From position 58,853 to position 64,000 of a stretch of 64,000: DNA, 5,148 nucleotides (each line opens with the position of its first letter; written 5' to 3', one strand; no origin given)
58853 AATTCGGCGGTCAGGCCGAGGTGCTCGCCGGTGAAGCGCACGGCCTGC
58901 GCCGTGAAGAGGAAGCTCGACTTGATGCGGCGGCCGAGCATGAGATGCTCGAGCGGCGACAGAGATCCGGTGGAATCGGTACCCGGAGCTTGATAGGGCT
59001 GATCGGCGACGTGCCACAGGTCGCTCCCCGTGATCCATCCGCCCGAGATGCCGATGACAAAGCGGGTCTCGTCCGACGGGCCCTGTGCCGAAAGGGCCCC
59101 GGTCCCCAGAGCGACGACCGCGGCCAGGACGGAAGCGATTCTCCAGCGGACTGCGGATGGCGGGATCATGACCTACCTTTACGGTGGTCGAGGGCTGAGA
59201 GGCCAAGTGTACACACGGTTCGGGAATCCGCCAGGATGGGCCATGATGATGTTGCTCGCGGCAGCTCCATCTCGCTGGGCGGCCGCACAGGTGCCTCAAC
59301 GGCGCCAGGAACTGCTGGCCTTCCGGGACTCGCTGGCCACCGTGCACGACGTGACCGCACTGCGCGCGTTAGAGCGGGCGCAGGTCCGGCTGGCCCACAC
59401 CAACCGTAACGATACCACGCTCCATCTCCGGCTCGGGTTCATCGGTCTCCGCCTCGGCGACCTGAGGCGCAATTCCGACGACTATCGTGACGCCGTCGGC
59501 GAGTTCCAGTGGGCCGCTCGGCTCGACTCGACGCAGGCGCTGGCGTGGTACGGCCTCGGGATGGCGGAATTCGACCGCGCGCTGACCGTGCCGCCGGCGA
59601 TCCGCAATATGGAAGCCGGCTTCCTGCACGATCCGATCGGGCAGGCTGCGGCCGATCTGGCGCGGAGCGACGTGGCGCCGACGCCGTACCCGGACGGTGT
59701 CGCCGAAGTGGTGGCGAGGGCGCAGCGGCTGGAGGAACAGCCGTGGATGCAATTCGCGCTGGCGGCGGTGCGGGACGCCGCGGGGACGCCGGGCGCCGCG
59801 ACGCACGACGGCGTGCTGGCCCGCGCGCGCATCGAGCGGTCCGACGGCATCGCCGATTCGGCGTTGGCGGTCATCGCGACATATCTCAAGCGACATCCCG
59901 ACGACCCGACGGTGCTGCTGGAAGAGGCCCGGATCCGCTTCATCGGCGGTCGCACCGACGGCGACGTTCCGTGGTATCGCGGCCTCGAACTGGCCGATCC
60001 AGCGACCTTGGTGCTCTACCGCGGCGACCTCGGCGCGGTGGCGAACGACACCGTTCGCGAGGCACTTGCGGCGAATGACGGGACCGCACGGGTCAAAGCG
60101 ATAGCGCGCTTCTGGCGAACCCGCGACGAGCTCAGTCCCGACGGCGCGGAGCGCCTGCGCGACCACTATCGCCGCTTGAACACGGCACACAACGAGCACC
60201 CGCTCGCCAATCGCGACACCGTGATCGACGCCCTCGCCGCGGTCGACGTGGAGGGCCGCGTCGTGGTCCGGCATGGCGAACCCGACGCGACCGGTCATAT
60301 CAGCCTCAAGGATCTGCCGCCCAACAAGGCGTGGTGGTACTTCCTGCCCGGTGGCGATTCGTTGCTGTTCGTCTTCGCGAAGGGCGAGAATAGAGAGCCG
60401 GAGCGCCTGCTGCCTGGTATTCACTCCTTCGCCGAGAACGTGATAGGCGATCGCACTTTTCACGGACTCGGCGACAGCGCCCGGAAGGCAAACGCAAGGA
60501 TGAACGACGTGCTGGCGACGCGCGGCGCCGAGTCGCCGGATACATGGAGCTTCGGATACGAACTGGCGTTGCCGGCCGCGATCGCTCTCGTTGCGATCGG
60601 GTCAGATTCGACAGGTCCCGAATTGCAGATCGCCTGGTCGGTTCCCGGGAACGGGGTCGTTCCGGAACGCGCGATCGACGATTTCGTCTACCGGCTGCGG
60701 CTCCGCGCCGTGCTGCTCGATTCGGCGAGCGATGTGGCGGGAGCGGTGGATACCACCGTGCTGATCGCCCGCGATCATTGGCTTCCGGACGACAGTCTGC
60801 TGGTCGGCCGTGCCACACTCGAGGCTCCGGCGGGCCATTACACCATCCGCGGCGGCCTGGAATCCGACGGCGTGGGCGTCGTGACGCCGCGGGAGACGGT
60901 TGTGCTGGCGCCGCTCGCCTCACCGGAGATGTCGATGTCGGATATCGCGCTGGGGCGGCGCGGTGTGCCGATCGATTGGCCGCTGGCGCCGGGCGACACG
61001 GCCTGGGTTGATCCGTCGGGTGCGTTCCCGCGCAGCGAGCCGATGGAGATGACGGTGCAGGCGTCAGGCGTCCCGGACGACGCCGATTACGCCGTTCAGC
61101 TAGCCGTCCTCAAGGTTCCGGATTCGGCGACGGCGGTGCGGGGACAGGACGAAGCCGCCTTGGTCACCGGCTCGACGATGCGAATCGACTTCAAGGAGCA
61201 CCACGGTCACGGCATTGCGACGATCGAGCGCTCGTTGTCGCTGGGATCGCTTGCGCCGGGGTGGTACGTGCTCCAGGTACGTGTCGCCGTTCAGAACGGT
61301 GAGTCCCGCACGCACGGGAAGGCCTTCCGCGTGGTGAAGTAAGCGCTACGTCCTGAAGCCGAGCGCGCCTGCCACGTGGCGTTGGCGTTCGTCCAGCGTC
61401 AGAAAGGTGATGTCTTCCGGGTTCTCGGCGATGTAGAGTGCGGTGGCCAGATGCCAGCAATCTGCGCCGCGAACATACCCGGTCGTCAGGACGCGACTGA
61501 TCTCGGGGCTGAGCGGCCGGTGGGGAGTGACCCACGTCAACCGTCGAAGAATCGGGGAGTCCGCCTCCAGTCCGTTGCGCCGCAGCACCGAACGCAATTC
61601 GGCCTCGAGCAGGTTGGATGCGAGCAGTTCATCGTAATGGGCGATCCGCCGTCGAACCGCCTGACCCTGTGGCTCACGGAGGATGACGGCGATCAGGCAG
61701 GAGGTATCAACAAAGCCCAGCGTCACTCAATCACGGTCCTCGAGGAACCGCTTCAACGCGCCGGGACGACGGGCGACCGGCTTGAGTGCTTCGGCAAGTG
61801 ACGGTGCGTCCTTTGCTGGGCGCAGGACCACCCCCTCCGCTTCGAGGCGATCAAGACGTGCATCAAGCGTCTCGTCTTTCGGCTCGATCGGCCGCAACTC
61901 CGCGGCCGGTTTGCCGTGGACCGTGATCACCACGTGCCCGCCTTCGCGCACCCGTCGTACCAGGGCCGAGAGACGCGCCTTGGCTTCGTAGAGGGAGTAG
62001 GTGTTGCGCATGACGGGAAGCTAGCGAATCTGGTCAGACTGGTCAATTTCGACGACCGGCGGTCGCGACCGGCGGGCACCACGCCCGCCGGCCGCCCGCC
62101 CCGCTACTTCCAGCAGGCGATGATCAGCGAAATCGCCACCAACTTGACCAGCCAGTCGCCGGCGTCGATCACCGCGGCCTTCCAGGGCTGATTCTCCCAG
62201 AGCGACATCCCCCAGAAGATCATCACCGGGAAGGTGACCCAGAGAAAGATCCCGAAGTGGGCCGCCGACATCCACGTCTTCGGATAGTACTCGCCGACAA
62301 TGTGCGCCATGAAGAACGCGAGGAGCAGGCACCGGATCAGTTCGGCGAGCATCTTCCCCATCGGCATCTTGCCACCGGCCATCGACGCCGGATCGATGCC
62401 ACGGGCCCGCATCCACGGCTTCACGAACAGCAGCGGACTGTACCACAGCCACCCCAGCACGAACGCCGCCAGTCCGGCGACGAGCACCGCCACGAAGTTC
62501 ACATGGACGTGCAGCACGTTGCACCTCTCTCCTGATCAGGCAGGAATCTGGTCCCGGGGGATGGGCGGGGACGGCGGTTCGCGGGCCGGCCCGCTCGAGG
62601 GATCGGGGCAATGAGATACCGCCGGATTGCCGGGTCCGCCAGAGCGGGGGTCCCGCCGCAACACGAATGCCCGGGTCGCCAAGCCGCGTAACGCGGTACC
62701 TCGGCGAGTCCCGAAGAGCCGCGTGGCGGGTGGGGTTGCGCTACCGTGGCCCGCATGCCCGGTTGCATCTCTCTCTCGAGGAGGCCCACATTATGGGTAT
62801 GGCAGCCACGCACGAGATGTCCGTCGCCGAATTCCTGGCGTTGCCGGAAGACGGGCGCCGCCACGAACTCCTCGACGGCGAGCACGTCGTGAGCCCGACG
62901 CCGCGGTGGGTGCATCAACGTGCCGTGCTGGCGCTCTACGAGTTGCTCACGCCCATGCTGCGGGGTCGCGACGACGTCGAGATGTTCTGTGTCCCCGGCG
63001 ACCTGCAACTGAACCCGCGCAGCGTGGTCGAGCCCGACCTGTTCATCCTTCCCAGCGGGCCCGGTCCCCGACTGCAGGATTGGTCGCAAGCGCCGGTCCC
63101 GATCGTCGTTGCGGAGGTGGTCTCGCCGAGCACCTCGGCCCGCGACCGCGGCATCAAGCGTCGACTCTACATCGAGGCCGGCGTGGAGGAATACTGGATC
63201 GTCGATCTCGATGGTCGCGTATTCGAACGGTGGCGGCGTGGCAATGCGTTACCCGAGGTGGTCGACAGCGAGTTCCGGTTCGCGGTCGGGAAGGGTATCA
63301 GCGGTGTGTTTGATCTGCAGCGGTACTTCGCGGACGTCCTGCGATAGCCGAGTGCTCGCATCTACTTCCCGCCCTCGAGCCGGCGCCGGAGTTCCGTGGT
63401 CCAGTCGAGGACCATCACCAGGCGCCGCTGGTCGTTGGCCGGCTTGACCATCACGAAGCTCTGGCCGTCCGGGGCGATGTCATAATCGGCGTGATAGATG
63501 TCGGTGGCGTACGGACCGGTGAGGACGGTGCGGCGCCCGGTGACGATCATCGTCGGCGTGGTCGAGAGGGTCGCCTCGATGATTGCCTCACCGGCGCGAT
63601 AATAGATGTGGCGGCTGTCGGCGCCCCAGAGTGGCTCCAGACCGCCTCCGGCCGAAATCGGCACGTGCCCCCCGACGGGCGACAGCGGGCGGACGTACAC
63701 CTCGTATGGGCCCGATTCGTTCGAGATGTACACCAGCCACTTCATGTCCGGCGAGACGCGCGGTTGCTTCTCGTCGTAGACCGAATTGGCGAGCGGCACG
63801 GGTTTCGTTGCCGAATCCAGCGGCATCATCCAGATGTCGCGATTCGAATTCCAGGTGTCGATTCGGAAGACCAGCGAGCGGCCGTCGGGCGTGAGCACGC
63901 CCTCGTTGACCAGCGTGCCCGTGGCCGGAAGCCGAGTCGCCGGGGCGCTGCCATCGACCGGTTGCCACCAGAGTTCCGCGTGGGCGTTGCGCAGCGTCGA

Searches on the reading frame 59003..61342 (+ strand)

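Call 71: search_protein_families(library=pfam, proteins=[window:59003-61342:+], max_evalue=0.0001)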
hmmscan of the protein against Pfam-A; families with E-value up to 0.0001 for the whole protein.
window:59003-61342:+ (779 aa): 1 family
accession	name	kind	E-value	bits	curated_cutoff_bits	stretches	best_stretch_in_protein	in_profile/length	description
PF13432.12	TPR_16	-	4.7e-08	33.8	32.7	0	149-191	1-43/65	Tetratricopeptide repeat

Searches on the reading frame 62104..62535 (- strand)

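Call 71: search_protein_families(library=pfam, proteins=[window:62104-62535:-], max_evalue=0.0001)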
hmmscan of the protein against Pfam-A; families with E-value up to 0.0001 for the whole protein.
window:62104-62535:- (143 aa): 1 family
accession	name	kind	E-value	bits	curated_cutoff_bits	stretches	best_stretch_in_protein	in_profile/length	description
PF08570.15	DUF1761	-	1.3e-28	100.2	31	1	15-139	1-122/123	Protein of unknown function (DUF1761)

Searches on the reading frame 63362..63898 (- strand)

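Call 71: search_protein_families(library=pfam, proteins=[window:63362-63898:-], max_evalue=0.0001)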
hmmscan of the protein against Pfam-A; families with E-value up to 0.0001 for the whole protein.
window:63362-63898:- (178 aa): 1 family
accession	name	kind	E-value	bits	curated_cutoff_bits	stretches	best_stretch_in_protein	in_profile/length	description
PF07676.18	PD40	-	1e-08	35.3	20.9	0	34-69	2-38/38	WD40-like Beta Propeller Repeat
